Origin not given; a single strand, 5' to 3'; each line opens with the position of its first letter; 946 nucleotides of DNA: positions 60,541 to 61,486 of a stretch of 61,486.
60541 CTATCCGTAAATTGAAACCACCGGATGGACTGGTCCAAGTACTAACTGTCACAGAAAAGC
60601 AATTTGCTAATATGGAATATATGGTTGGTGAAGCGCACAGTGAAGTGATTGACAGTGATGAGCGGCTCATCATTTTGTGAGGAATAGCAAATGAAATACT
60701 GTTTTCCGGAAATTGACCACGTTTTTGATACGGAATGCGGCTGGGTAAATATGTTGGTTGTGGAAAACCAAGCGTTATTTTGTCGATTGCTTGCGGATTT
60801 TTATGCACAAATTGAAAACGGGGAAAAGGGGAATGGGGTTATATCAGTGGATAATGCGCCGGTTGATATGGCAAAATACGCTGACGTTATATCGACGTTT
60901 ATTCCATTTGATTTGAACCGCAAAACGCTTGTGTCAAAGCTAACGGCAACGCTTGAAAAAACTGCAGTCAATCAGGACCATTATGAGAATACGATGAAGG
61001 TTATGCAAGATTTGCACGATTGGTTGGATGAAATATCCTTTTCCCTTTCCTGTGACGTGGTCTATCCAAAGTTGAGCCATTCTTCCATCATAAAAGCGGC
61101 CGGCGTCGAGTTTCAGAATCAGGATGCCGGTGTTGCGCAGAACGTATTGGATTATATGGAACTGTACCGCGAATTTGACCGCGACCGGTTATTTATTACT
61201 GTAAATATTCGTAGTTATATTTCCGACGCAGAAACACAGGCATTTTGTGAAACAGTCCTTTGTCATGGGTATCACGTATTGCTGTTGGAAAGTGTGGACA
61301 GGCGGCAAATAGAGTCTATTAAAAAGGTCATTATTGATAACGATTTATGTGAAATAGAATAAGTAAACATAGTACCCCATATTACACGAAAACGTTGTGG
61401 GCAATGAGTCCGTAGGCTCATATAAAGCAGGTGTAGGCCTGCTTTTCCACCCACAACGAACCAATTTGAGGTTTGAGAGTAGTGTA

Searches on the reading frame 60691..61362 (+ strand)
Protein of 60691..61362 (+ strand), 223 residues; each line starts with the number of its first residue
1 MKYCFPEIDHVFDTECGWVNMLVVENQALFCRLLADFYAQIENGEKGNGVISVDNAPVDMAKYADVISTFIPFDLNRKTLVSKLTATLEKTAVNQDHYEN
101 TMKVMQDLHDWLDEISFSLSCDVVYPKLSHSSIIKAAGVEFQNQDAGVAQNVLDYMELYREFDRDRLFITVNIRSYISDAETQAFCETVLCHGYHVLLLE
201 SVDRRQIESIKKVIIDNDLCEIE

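Call 48: search_protein_families(library=pfam, proteins=[window:60691-61362:+])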
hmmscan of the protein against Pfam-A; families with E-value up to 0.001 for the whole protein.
window:60691-61362:+ (223 aa): 1 family
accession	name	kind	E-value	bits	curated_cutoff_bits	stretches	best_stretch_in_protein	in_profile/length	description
PF09711.16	Cas_Csn2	-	1.9e-17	64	23.7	1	54-219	14-181/181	CRISPR-associated protein (Cas_Csn2)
